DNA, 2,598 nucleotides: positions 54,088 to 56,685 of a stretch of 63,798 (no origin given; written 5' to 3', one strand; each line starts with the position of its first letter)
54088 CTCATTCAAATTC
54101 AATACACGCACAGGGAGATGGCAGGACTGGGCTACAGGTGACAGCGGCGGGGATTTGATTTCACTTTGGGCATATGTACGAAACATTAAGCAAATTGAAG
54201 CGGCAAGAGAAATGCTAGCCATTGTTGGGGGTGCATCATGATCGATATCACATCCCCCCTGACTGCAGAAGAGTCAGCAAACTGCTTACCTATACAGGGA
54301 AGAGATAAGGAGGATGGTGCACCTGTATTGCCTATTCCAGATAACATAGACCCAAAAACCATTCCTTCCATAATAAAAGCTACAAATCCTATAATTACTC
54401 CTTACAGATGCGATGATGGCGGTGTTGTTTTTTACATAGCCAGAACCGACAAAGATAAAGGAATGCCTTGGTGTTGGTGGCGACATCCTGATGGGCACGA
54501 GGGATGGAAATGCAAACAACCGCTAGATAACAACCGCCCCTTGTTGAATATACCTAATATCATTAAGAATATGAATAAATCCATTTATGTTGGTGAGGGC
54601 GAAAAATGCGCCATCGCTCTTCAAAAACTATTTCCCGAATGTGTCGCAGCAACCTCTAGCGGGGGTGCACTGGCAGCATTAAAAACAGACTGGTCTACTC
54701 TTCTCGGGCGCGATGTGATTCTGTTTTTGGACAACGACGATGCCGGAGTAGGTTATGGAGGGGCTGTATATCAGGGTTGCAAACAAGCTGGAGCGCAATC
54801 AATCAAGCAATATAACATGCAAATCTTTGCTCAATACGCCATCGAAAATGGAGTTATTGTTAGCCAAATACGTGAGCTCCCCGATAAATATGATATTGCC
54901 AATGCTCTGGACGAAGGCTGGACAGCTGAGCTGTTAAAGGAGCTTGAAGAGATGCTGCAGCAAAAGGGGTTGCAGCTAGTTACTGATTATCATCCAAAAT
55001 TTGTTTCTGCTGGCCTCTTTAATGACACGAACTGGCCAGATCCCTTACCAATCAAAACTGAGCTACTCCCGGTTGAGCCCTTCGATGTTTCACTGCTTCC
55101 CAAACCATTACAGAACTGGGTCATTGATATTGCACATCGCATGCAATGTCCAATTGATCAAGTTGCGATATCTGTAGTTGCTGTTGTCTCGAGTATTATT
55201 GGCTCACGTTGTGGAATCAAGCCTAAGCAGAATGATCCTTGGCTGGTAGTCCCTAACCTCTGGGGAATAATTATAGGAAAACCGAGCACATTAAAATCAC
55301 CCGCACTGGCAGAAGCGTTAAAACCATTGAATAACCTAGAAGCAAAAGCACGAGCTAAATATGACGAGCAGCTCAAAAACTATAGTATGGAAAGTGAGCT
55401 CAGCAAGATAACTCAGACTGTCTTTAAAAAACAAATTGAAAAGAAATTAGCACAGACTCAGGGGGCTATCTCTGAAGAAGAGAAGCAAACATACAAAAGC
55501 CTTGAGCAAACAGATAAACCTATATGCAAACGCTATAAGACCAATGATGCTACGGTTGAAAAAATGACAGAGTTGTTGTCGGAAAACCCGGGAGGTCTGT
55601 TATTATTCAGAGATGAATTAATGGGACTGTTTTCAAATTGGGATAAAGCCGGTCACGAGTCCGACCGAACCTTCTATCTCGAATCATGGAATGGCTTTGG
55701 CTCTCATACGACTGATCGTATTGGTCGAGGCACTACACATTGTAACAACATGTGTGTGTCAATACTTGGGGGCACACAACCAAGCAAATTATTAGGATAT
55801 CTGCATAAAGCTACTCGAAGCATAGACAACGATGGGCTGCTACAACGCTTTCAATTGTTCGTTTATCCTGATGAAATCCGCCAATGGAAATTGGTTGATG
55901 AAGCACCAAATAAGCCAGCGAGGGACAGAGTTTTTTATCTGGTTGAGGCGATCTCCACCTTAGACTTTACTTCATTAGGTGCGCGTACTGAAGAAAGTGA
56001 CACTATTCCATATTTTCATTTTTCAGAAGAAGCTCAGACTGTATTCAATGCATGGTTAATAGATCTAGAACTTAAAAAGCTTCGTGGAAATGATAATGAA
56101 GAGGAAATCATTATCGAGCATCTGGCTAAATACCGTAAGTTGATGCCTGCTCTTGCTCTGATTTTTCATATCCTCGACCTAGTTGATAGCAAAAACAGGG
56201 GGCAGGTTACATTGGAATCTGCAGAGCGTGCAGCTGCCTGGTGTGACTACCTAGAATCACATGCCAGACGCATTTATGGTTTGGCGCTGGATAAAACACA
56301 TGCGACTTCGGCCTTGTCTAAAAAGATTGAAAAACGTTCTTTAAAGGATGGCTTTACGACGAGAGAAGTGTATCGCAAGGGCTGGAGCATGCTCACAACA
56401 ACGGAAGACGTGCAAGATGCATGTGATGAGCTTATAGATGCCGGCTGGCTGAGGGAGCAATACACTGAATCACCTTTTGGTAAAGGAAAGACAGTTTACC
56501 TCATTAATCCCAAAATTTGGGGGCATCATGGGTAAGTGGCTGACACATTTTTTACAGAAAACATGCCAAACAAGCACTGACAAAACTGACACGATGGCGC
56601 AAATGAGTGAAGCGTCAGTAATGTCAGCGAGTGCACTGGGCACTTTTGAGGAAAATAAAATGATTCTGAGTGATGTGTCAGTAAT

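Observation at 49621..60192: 10.6-kb integrative element in tRNA-Arg(ACG) with perfect 48-bp att repeats; satellite-like gene set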

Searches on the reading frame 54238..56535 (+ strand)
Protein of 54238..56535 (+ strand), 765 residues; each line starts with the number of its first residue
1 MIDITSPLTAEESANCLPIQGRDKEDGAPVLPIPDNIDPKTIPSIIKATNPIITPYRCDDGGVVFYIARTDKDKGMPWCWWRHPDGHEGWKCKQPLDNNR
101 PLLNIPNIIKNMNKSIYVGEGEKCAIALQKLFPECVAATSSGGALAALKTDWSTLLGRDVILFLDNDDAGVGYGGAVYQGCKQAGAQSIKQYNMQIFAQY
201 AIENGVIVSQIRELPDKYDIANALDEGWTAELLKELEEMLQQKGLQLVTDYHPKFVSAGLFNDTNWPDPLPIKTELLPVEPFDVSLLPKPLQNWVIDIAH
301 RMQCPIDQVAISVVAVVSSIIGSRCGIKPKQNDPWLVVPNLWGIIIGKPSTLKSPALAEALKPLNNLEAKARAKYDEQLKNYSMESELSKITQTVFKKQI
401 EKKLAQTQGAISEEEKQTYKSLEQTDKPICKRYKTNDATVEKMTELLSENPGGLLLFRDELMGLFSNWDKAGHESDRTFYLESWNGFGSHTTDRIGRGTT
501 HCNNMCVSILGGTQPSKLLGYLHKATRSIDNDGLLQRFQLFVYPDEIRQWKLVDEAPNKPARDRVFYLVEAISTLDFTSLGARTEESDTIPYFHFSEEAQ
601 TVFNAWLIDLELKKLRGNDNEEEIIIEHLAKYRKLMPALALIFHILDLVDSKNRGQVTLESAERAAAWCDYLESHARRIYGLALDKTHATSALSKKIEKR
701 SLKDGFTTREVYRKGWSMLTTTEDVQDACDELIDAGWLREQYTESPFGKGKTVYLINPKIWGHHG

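Call 6: search_protein_families(library=pfam, proteins=[window:54238-56535:+], max_evalue=0.01)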
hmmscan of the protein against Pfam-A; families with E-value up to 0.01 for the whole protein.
window:54238-56535:+ (765 aa): 1 family
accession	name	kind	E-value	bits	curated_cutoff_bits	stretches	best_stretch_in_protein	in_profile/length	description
PF13148.11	DUF3987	-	7.2e-82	275.9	27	1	303-681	1-363/364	Protein of unknown function (DUF3987)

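Call 15: search_protein_families(library=phrogs, proteins=[window:54238-56535:+], max_evalue=0.01)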
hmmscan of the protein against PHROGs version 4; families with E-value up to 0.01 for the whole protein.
window:54238-56535:+ (765 aa): 6 families
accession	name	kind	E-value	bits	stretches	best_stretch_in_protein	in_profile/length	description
phrog_2373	-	DNA, RNA and nucleotide metabolism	2.4e-30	106.7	1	265-712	40-468/515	DNA helicase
phrog_239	-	DNA, RNA and nucleotide metabolism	5.7e-08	33.1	1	53-171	146-265/801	DNA primase/helicase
phrog_4762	-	unknown function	4.5e-06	25.9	1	75-167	57-149/822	-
phrog_849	-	DNA, RNA and nucleotide metabolism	1.9e-05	24.8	1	108-180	233-309/435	DNA primase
phrog_6088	-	DNA, RNA and nucleotide metabolism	0.00015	21.4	1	109-188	181-264/772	DNA primase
phrog_47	-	DNA, RNA and nucleotide metabolism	0.0007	19.2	1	48-170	178-287/947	DNA primase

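Call 18: find_homologous_proteins(query=window:54238-56535:+, max_evalue=1e-10)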
Query window:54238-56535:+ (765 aa): 667 proteins with E <= 1e-10 among 8000 candidates; the best 120 are listed.
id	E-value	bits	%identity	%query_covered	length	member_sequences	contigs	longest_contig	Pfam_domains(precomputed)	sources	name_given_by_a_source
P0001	0.0e+0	1791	100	100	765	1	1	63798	PF13148.12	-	-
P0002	0.0e+0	1270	71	100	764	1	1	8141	PF13148.12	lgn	-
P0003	0.0e+0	1074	62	100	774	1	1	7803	PF13148.12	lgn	-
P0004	0.0e+0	1070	61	100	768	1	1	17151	PF13148.12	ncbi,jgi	jgi:hypothetical protein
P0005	0.0e+0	1036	60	100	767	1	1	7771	PF13148.12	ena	-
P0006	0.0e+0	1012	71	80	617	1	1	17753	PF13148.12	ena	-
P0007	1.0e-282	958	56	96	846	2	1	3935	PF13148.12,PF01751.29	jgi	jgi:hypothetical protein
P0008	4.9e-235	800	49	96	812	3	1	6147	PF13148.12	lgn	-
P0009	1.7e-230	785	49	98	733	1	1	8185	PF13148.12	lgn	-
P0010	1.4e-205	703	61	65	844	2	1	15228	PF13148.12,PF13362.13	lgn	-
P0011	4.2e-198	678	59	65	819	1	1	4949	PF13148.12,PF13362.13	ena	-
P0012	1.2e-195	670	58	65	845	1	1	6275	PF13148.12,PF13362.13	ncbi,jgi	jgi:putative DNA primase/helicase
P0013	4.8e-192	658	58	65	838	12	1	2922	PF13148.12,PF13362.13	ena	-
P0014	1.9e-191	656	58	65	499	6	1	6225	PF13148.12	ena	-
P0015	7.1e-191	654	49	85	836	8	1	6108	PF13148.12,PF13362.13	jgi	-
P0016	2.0e-190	653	44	94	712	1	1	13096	PF13148.12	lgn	-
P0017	3.2e-190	652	58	65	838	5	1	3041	PF13148.12,PF13662.13,PF13362.13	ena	-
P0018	2.6e-187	643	48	83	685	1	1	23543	PF13148.12,PF13362.13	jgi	-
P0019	3.6e-186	639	44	92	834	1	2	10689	PF13148.12,PF08273.18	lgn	-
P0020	1.9e-185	636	44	92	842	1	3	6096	PF13148.12,PF08273.18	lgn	-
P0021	2.0e-185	636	45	92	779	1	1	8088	PF13148.12,PF13155.13,PF01807.26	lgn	-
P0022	4.5e-184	632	45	89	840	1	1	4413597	PF13148.12,PF08273.18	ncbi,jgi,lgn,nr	ncbi:MAG: hypothetical protein OJF50_001589 [Nitrospira sp.]|jgi:hypothetical protein|nr:hypothetica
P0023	8.0e-184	631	44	93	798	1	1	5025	PF13148.12,PF01807.26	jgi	-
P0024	9.9e-184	631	45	89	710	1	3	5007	PF13148.12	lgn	-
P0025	5.3e-183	628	44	90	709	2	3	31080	PF13148.12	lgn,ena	-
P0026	1.1e-182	627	43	92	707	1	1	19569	PF13148.12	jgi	jgi:hypothetical protein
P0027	6.8e-182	625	55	65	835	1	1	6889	PF13148.12,PF13662.13,PF13362.13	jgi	jgi:putative DNA primase/helicase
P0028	3.9e-181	622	45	89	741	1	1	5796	PF13148.12,PF13155.13,PF13662.13,PF01751.29,PF13362.13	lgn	-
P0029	4.5e-181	622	44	93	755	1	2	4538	PF13148.12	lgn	-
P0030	7.5e-181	621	55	65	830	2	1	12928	PF13148.12,PF13362.13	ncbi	-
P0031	2.1e-180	620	42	93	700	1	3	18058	PF13148.12,PF01751.29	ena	-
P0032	2.6e-179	616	53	65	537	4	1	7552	PF13148.12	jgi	-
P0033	3.9e-179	616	54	65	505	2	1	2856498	PF13148.12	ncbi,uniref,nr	ncbi:YfjI family protein [Desulfofundulus salinus]|uniref:YfjI family protein n=1 Tax=Desulfofundulu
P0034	8.5e-179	614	44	92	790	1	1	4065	PF13148.12,PF01807.26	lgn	-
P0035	2.4e-178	613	53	65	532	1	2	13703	PF13148.12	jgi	-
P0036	5.1e-178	612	53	65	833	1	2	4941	PF13148.12,PF09250.17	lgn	-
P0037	1.2e-177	611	53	65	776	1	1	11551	PF13148.12,PF09250.17,PF08708.17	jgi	-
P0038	3.2e-176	606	54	65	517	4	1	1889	PF13148.12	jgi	-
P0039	7.3e-176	605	51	70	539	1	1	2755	PF13148.12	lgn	-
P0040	2.4e-175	603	52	65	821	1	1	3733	PF13148.12,PF09250.17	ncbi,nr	ncbi:MAG: hypothetical protein A4E53_00555 [Pelotomaculum sp. PtaB.Bin104]|nr:MAG: hypothetical prot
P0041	3.2e-175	603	51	65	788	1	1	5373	PF13148.12,PF13155.13,PF13662.13,PF01751.29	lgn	-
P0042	3.2e-175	603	52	69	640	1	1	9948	PF13148.12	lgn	-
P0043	4.4e-175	602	53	65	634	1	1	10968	PF13148.12,PF08708.17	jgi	-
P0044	5.8e-175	602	45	86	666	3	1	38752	PF13148.12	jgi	jgi:5S rRNA maturation endonuclease (ribonuclease M5)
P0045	8.0e-175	601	53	65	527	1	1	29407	PF13148.12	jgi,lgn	-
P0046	1.4e-174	600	42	92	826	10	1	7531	PF13148.12,PF01807.26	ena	-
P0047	1.9e-174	600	44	86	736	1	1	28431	PF13148.12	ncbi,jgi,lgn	-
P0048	3.1e-174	599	53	66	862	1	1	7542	PF13148.12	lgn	-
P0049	2.4e-173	596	51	65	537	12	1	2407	PF13148.12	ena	-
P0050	8.3e-173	595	52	65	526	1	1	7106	PF13148.12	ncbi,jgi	jgi:hypothetical protein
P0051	9.7e-173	594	44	86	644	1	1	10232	PF13148.12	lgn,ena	-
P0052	1.2e-172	594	43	92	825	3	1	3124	PF13148.12,PF01807.26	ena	-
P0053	1.3e-172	594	43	86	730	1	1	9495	PF13148.12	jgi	jgi:hypothetical protein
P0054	1.4e-172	594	55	65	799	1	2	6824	PF13148.12,PF13362.13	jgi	jgi:putative DNA primase/helicase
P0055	2.2e-172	593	43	93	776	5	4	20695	PF13148.12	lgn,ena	-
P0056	2.3e-172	593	42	92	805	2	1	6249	PF13148.12,PF08273.18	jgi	-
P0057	2.7e-172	593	44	92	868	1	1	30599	PF13148.12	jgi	jgi:DNA primase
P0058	3.2e-172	593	40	92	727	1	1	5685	PF13148.12,PF01751.29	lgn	-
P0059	3.6e-172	592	43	93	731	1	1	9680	PF13148.12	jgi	jgi:Protein of unknown function (DUF3987)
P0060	8.0e-172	591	54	65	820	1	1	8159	PF13148.12,PF13662.13,PF13362.13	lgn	-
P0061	2.9e-171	589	50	69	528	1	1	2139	PF13148.12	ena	-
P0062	4.6e-171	589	48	75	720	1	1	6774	PF13148.12,PF13362.13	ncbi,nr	ncbi:MAG TPA: DUF3987 domain-containing protein, partial [Alphaproteobacteria bacterium]|nr:DUF3987 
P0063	1.6e-170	587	54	65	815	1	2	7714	PF13148.12,PF13362.13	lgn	-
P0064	1.9e-170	587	50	64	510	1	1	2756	PF13148.12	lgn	-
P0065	1.9e-170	587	51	66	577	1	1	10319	PF13148.12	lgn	-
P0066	2.1e-170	587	42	92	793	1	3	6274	PF13148.12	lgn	-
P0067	4.5e-170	586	42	92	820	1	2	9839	PF13148.12,PF13155.13,PF01807.26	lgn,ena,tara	tara:strand:+ start:2558 stop:5020 length:2463 start_codon:yes stop_codon:yes gene_type:complete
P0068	5.4e-170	585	44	92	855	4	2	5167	PF13148.12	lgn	-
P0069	5.4e-170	585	52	65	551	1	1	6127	PF13148.12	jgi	-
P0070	5.6e-170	585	52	65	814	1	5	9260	PF22763.2,PF13148.12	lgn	-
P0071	6.5e-170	585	43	94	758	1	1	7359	PF13148.12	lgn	-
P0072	6.8e-170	585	43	87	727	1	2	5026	PF13148.12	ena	-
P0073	8.5e-170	585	51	65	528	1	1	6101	PF13148.12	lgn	-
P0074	9.6e-170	584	55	62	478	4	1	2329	PF13148.12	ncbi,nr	ncbi:MAG: DUF3987 domain-containing protein, partial [Alphaproteobacteria bacterium]|nr:DUF3987 doma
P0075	1.2e-169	584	52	66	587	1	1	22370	PF13148.12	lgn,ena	-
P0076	1.7e-169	584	52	65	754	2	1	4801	PF13148.12,PF09250.17,PF08708.17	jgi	jgi:hypothetical protein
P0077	2.0e-169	583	51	64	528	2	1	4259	PF13148.12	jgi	jgi:putative DNA primase/helicase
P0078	4.1e-169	582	50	66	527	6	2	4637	PF13148.12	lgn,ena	-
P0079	4.9e-169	582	52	65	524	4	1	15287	PF13148.12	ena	-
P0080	8.0e-169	581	54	65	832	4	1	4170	PF13148.12,PF13362.13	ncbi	-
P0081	4.2e-168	579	51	65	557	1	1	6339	PF13148.12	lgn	-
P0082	5.6e-168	579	51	65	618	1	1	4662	PF13148.12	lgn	-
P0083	6.7e-168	578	52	65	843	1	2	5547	PF13148.12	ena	-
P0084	8.6e-168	578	51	65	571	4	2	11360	PF13148.12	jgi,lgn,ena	-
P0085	1.1e-167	578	51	65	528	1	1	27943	PF13148.12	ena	-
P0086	1.1e-167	578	48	72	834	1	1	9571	PF13148.12,PF09250.17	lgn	-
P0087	1.3e-167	577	42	92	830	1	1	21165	PF13148.12,PF01807.26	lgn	-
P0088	2.2e-167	577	50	66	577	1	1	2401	PF13148.12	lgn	-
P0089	2.3e-167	577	50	69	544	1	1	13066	PF13148.12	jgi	jgi:hypothetical protein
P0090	3.2e-167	576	52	65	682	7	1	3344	PF22763.2,PF13148.12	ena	-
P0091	3.9e-167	576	51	65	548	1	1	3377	PF13148.12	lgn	-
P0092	4.5e-167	576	52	65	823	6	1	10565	PF13148.12,PF13362.13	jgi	-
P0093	4.9e-167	575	43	89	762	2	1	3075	PF13148.12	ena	-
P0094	1.3e-166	574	42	84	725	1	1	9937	PF13148.12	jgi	jgi:hypothetical protein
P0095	1.5e-166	574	53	62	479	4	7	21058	PF13148.12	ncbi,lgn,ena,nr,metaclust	ncbi:MAG: DUF3987 domain-containing protein [Alphaproteobacteria bacterium]|nr:DUF3987 domain-contai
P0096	1.9e-166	574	43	86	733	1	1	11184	PF13148.12,PF01751.29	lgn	-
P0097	2.5e-166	573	49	65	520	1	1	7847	PF13148.12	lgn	-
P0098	2.6e-166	573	49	65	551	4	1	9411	PF13148.12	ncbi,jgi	jgi:hypothetical protein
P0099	3.8e-166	573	51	65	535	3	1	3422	PF13148.12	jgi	-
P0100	4.0e-166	572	53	65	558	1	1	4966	PF13148.12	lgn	-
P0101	6.2e-166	572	51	64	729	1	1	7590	PF13148.12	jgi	-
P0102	6.3e-166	572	51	66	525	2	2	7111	PF13148.12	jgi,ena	-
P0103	7.7e-166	572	52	63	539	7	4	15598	PF13148.12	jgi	jgi:hypothetical protein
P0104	9.9e-166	571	51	65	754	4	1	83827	PF13148.12,PF13362.13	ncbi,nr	ncbi:DUF3987 domain-containing protein [Geitlerinema splendidum]|nr:DUF3987 domain-containing protei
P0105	1.5e-165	571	50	66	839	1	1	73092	PF13148.12,PF09250.17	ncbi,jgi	jgi:putative DNA primase/helicase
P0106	2.1e-165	570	49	65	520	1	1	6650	PF13148.12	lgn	-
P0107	2.9e-165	570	49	65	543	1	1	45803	PF13148.12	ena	-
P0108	4.7e-165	569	51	64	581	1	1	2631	PF13148.12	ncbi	-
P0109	2.4e-164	567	42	92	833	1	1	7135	PF13148.12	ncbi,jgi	jgi:hypothetical protein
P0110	2.8e-164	566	51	65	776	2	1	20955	PF13148.12,PF09250.17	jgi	jgi:hypothetical protein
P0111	3.2e-164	566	50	64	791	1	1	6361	PF13148.12,PF09250.17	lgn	-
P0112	4.2e-164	566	49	65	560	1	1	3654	PF13148.12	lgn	-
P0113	4.4e-164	566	50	65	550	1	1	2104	PF13148.12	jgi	jgi:hypothetical protein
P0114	5.3e-164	565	41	92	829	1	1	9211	PF13148.12,PF01807.26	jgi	jgi:DNA primase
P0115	6.1e-164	565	52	65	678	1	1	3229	PF13148.12,PF13362.13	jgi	jgi:putative DNA primase/helicase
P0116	7.6e-164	565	48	69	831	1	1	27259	PF13148.12,PF13662.13,PF08707.17,PF13362.13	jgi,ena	-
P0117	1.0e-163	565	50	65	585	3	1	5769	PF13148.12,PF08708.17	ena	-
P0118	1.0e-163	564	52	65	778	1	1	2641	PF13148.12,PF13362.13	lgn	-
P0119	1.1e-163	564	50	67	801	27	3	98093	PF13148.12,PF09250.17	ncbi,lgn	ncbi:MAG: DUF3987 domain-containing protein [Alphaproteobacteria bacterium]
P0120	1.1e-163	564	50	65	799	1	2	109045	PF13148.12,PF09250.17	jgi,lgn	jgi:hypothetical protein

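Call 19: find_encoding_contigs(protein=P0004, flank=10000, max_places=4)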
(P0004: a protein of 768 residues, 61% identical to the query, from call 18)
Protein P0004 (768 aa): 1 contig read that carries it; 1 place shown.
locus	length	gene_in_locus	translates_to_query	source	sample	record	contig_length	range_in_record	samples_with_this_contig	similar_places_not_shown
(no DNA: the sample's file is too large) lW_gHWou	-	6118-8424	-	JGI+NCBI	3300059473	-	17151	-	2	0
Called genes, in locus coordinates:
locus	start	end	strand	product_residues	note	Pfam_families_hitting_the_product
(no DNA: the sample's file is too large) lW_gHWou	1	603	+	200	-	?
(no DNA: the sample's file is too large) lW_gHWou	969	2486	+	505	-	PF20154:LNT_N, PF00795:CN_hydrolase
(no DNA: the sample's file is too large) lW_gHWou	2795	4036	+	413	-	PF13356:Arm-DNA-bind_3, PF22022:Phage_int_M, PF00589:Phage_integrase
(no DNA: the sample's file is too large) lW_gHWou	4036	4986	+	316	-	-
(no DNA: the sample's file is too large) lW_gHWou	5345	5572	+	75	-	-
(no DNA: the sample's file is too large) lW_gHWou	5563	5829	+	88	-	-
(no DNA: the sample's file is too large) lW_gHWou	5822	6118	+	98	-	-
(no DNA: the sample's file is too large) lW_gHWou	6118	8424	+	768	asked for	PF13148:DUF3987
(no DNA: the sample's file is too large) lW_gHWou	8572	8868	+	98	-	-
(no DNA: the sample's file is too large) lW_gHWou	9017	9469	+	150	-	-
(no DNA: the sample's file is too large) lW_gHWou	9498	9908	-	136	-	-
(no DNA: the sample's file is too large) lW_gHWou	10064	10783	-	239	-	PF13505:OMP_b-brl, PF01389:OmpA_membrane (weak)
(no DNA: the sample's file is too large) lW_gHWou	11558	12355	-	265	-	PF01571:GCV_T, PF25455:Beta-barrel_CAF17_C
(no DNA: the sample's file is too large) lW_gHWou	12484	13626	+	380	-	PF04055:Radical_SAM, PF06969:HemN_C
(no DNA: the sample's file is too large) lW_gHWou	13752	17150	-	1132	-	?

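Call 20: find_encoding_contigs(protein=P0006, flank=10000, max_places=4)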
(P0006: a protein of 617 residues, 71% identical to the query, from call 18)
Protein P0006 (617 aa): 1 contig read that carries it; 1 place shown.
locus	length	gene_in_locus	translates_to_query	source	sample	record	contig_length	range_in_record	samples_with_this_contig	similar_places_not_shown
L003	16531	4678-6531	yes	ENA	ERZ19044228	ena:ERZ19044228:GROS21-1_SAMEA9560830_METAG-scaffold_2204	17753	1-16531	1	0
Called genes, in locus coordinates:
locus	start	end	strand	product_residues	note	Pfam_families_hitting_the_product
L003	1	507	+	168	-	?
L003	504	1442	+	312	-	-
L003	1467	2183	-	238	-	PF08797:HIRAN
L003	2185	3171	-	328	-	PF07804:HipA_C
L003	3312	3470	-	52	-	-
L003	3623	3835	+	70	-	PF12728:HTH_17 (weak)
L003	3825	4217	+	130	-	-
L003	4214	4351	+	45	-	-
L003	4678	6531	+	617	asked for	PF13148:DUF3987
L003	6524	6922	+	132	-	-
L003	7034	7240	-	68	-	-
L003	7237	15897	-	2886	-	PF04830:DUF637, PF21431:Col-Pyo_DNase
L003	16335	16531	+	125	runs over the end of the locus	-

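Call 21: find_encoding_contigs(protein=P0002, flank=10000, max_places=4)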
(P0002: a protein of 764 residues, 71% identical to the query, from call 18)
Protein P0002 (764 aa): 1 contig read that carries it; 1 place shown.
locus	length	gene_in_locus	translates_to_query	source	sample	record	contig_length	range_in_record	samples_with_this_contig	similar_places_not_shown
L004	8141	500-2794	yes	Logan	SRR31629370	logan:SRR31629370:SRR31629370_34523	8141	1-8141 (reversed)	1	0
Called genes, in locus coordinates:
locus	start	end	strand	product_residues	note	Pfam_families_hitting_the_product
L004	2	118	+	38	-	?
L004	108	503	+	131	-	-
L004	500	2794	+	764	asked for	PF13148:DUF3987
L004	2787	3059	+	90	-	-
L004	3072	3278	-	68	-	PF13333:rve_2, PF13683:rve_3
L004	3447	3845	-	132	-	PF13276:HTH_21, PF00665:rve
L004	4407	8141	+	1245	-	?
